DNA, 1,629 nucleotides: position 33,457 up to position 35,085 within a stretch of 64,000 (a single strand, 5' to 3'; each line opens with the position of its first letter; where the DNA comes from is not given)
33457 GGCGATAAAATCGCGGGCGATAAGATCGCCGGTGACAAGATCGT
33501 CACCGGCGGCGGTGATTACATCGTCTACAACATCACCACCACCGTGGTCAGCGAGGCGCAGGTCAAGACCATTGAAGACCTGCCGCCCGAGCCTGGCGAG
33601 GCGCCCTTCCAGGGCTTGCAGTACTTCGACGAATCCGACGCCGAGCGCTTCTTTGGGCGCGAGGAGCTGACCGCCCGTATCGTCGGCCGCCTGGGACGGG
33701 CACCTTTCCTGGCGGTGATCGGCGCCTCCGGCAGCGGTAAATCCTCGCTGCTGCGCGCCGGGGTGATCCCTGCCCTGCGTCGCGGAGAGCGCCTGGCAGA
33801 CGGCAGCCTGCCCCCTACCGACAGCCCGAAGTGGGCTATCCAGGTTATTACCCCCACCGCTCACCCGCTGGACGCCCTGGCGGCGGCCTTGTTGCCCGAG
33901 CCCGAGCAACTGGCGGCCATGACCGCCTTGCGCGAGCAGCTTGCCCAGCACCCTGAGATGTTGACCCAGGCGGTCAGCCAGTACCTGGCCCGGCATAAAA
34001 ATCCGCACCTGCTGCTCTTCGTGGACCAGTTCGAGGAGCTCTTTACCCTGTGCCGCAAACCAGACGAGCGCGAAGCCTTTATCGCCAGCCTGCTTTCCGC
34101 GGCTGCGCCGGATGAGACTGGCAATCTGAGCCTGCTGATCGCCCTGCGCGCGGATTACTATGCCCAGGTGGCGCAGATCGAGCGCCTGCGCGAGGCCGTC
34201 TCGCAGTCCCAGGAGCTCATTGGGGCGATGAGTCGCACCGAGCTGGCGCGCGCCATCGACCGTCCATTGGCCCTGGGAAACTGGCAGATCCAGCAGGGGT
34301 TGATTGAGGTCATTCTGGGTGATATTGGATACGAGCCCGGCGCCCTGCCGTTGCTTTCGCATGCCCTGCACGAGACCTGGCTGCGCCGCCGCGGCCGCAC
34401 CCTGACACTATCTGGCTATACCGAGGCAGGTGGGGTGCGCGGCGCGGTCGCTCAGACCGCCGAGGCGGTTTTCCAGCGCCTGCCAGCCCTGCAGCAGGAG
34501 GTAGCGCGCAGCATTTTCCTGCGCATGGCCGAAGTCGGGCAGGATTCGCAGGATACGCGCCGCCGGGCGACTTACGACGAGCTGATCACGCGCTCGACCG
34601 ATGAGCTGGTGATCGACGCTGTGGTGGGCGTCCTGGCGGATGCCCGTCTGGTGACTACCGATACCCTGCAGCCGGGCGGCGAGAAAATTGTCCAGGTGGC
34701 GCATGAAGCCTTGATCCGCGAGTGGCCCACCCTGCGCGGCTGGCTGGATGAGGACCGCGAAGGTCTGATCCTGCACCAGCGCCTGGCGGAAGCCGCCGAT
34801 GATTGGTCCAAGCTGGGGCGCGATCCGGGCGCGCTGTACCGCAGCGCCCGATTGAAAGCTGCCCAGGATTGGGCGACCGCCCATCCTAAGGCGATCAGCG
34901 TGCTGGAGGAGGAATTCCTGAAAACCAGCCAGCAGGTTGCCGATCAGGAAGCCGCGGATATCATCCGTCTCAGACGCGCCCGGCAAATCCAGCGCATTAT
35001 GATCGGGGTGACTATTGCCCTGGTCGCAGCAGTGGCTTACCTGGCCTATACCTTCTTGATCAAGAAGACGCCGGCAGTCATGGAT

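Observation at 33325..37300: Membrane-spanning STAND-like NTPase with external TPR domain, translationally coupled to an SH3-like lipoprotein: candidate undescribed trans-envelope sensing or conflict module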

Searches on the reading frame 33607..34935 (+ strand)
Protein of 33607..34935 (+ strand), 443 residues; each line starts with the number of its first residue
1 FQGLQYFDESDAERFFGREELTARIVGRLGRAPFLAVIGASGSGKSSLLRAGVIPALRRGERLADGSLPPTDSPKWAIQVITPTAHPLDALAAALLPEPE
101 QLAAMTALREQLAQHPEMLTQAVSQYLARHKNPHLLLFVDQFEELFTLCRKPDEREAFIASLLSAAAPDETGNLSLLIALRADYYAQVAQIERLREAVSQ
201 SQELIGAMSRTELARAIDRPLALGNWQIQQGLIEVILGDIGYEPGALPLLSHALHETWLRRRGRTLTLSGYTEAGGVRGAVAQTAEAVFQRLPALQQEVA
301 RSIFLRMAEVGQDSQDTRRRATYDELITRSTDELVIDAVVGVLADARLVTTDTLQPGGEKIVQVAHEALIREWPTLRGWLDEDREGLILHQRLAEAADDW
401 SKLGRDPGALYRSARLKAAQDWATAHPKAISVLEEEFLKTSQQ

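Call 75: search_dna_similar(query=window:33607-34935:+, collection=plasmids, mode=protein, max_rows=30, rows=spread)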
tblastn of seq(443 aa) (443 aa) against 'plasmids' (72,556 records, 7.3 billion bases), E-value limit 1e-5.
Records with a match: 185; places in all: 263; records where one place covers at least 80% of the query: 172.
Best place of each record, by identity: <60% 185.
By first word of the organism name: Streptomyces 100; Rhodococcus 12; Nostoc 11; Tolypothrix 8; Acaryochloris 7; Microchaete 4; Sinorhizobium 4; Gloeothece 3; Caballeronia 3; Pseudonocardia 3; and 25 more.
By predicted mobility (MOB-suite, as given by PLSDB): non-mobilizable 105; mobilizable 58; conjugative 22.
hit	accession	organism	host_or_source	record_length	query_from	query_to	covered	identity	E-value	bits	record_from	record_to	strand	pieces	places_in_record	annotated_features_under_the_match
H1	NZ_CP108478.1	Streptomyces mirabilis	-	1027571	1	441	100%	43.3%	1e-85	293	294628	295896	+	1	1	record has no annotation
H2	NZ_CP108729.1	Streptomyces sp. NBC_00989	-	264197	1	443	100%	40.7%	2e-64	231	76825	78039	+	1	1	hypothetical protein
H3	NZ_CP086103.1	Streptomyces anulatus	Peperomia dindygulensis Miq.,cell ...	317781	1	438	99%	40.7%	1e-67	241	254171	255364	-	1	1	hypothetical protein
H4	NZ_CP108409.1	Kitasatospora sp. NBC_01300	-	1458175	1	441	100%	39.6%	3e-68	243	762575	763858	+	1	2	record has no annotation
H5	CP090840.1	Streptomyces viridifaciens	Whole organism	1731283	1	443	100%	39.3%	2e-61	223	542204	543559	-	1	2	WD40 repeat domain-containing protein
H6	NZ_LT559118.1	Nonomuraea gerenzanensis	-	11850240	1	438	99%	38.1%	3e-57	211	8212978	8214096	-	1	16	none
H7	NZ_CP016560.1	Streptomyces clavuligerus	-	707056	1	438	99%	37.1%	3e-71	251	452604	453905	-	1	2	hypothetical protein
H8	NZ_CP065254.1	Streptomyces clavuligerus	cell culture,lab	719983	1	438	99%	37.1%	3e-71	251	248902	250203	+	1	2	hypothetical protein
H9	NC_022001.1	Streptomyces collinus Tu 365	-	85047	1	441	100%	36.3%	6e-56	207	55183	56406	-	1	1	helix-turn-helix domain-containing protein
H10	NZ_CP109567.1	Nocardia sp. NBC_01377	-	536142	1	438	99%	35.5%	1e-40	162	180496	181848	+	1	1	WD40 repeat domain-containing protein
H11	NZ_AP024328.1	Caballeronia sp. NK8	-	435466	1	443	100%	34.1%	1e-52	197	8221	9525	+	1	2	TIR domain-containing protein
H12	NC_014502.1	Gloeothece verrucosa PCC 7822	fresh water in rice field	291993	1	442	100%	33.4%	1e-61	223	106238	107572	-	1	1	caspase family protein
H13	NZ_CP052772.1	Pseudonocardia alni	Cell culture,soil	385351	1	420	95%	34.2%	3e-29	128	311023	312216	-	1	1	WD40 repeat domain-containing protein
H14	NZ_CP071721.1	Acaryochloris sp. 'Moss Beach'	culture,intertidal zone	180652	1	410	93%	33.9%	6e-54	201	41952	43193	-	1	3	pentapeptide repeat-containing protein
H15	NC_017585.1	Streptantibioticus cattleyicolor NRRL 8057 = DSM 46488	-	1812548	1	436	98%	31.4%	2e-32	138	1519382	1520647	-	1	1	none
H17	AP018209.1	Calothrix brevissima NIES-22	-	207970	1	425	96%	31.5%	1e-38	156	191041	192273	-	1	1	WD-40 repeat-containing protein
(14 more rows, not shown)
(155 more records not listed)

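Call 76: get_annotated_region(hit=H1, flank=4000)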
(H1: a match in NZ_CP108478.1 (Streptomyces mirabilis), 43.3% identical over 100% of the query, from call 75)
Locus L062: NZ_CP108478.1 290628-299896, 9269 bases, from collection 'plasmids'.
description: Streptomyces mirabilis strain NBC_01248 plasmid unnamed1, complete sequence
organism: Streptomyces mirabilis (NCBI taxid 68239)
taxonomy: Bacteria; Actinomycetota; Actinomycetes; Kitasatosporales; Streptomycetaceae; Streptomyces; Streptomyces mirabilis
host: -; source: -; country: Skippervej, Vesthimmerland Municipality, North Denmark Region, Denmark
typing (MOB-suite, as given by PLSDB): non-mobilizable; replicon rep_cluster_249
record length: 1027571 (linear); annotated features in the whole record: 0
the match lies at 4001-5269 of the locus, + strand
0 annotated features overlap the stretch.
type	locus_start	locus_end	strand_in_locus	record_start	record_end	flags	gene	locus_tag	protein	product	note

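Call 77: get_annotated_region(hit=H5, flank=4000)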
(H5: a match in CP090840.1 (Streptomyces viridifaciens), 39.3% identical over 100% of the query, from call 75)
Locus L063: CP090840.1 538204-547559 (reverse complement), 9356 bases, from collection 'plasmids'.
description: Streptomyces viridifaciens strain DSM 40239 plasmid pKVP1, complete sequence
organism: Streptomyces viridifaciens (NCBI taxid 48665)
taxonomy: Bacteria; Actinomycetota; Actinomycetes; Kitasatosporales; Streptomycetaceae; Streptomyces; Streptomyces viridifaciens
host: -; source: Whole organism; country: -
typing (MOB-suite, as given by PLSDB): mobilizable; relaxase MOBP
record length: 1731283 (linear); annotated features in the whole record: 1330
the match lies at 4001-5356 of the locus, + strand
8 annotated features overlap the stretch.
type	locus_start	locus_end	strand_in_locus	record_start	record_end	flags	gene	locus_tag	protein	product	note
CDS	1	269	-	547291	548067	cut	-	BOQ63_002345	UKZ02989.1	helix-turn-helix domain-containing protein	-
CDS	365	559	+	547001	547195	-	-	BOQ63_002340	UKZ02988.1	hypothetical protein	-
CDS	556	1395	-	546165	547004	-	-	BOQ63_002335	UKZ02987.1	IS5 family transposase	-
CDS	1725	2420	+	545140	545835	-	-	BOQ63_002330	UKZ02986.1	transposase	-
CDS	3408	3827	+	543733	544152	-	-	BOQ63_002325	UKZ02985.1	hypothetical protein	-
CDS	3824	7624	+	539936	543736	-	-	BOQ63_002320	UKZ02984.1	WD40 repeat domain-containing protein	-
CDS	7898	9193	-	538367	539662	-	-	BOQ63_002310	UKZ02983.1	IS256 family transposase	-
CDS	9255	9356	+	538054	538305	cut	-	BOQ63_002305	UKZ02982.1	DNA/RNA non-specific endonuclease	-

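Call 78: get_annotated_region(hit=H12, flank=4000)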
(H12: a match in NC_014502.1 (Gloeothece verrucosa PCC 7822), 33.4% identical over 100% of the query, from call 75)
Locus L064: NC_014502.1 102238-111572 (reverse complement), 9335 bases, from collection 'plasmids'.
description: Gloeothece verrucosa PCC 7822 plasmid Cy782203, complete sequence
organism: Gloeothece verrucosa PCC 7822 (NCBI taxid 497965)
taxonomy: Bacteria; Cyanobacteriota; Cyanophyceae; Chroococcales; Aphanothecaceae; Gloeothece; Gloeothece verrucosa; Gloeothece verrucosa PCC 7822
host: -; source: fresh water in rice field; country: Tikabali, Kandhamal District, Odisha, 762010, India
typing (MOB-suite, as given by PLSDB): conjugative; relaxase MOBP; mating-pair formation MPF_T
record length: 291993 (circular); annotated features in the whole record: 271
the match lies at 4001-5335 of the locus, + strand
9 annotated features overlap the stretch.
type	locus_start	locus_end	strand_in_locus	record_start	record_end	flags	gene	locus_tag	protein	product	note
CDS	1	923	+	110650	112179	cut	-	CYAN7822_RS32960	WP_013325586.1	AAA family ATPase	-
CDS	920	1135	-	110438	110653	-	-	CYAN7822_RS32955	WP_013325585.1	hypothetical protein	-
CDS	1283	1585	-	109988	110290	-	-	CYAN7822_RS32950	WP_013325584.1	type II toxin-antitoxin system RelE/ParE family toxin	GO:0030541 - plasmid partitioning [Evidence IEA]; GO:0051290 - protein heterotetramerization [Evidence IEA]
CDS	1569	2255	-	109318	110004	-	-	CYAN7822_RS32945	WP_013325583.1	hypothetical protein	-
CDS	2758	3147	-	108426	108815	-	-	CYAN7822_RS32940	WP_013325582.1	CU044_2847 family protein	-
CDS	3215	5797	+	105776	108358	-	-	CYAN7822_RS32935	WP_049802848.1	caspase family protein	GO:0006508 - proteolysis [Evidence IEA]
CDS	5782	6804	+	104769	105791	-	-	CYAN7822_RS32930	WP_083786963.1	ABC transporter substrate-binding protein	-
CDS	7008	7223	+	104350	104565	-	-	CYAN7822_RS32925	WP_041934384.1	hypothetical protein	-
CDS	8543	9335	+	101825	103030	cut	-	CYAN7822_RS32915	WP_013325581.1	ISL3 family transposase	-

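Call 79: get_annotated_region(hit=H11, flank=4000)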
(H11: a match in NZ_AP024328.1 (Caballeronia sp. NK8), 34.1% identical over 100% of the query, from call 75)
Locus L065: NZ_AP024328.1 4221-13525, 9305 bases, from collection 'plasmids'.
description: Caballeronia sp. NK8 plasmid pNK84, complete sequence
organism: Caballeronia sp. NK8 (NCBI taxid 140098)
taxonomy: Bacteria; Pseudomonadota; Betaproteobacteria; Burkholderiales; Burkholderiaceae; Caballeronia; Caballeronia sp. NK8
host: -; source: -; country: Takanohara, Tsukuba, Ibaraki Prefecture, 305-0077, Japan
typing (MOB-suite, as given by PLSDB): mobilizable; relaxase MOBP
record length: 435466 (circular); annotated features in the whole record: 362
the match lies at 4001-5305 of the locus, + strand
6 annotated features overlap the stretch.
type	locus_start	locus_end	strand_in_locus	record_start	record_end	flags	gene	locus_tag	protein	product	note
CDS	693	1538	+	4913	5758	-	-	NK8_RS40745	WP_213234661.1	hypothetical protein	-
CDS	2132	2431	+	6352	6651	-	-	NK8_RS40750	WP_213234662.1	DUF4148 domain-containing protein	-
CDS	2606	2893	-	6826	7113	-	-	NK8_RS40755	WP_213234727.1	type II toxin-antitoxin system RelE/ParE family toxin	GO:0030541 - plasmid partitioning [Evidence IEA]; GO:0051290 - protein heterotetramerization [Evidence IEA]; GO:0009432 ...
CDS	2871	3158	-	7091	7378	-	-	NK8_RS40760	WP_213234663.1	type II toxin-antitoxin system ParD family antitoxin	GO:0051983 - regulation of chromosome segregation [Evidence IEA]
CDS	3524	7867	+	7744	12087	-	-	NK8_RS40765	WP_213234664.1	TIR domain-containing protein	GO:0007165 - signal transduction [Evidence IEA]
CDS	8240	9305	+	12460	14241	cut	-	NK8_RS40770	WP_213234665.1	ATP-binding protein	-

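Call 80: get_annotated_region(hit=H17, flank=4000)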
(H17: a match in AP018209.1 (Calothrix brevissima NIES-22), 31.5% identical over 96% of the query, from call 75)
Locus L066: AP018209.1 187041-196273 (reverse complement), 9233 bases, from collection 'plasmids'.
description: Calothrix brevissima NIES-22 plasmid plasmid2 DNA, complete genome
organism: Calothrix brevissima NIES-22 (NCBI taxid 1973478)
taxonomy: Bacteria; Cyanobacteriota; Cyanophyceae; Nostocales; Calotrichaceae; Calothrix; Calothrix brevissima; Calothrix brevissima NIES-22
host: -; source: -; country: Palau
typing (MOB-suite, as given by PLSDB): conjugative; replicon rep_cluster_37,rep_cluster_37; relaxase MOBF; mating-pair formation MPF_T
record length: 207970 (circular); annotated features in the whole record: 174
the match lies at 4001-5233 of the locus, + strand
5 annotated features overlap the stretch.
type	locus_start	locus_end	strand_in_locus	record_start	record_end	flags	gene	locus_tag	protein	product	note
CDS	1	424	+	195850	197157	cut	-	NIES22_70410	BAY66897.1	hypothetical protein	-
CDS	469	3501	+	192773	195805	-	-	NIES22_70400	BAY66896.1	TPR repeat-containing protein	-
CDS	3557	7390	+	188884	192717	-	-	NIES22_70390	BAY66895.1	WD-40 repeat-containing protein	-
CDS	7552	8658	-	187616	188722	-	-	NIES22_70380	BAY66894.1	3-oxoacyl-[acyl-carrier-protein] synthase III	-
CDS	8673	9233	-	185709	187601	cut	-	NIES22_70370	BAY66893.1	thiamine pyrophosphate binding domain-containing protein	-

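Call 81: get_annotated_region(hit=H7, flank=4000)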
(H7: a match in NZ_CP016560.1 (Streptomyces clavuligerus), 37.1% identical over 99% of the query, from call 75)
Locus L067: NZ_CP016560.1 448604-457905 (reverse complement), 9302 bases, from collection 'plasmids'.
description: Streptomyces clavuligerus strain F613-1 plasmid pSCL4, complete sequence
organism: Streptomyces clavuligerus (NCBI taxid 1901)
taxonomy: Bacteria; Actinomycetota; Actinomycetes; Kitasatosporales; Streptomycetaceae; Streptomyces; Streptomyces clavuligerus
host: -; source: -; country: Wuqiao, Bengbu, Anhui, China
typing (MOB-suite, as given by PLSDB): non-mobilizable; replicon rep_cluster_12,rep_cluster_1879,rep_cluster_1910,rep_cluster_1922,rep_cluster_40
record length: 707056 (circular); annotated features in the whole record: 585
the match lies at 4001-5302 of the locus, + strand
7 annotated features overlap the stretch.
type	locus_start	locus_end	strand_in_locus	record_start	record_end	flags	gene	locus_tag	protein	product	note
CDS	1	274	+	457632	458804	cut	-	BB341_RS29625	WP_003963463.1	LuxR C-terminal-related transcriptional regulator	GO:0006355 - regulation of DNA-templated transcription [Evidence IEA]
CDS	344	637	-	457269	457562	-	-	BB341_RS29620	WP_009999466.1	hypothetical protein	-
CDS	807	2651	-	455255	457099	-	-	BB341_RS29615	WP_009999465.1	alpha/beta fold hydrolase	-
CDS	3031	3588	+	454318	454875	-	-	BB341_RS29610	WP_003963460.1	hypothetical protein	-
CDS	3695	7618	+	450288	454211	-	-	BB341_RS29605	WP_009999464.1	hypothetical protein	-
CDS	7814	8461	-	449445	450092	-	-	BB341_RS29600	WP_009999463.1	isochorismatase family protein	-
CDS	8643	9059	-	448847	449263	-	-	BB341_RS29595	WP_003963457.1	MarR family transcriptional regulator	GO:0006355 - regulation of DNA-templated transcription [Evidence IEA]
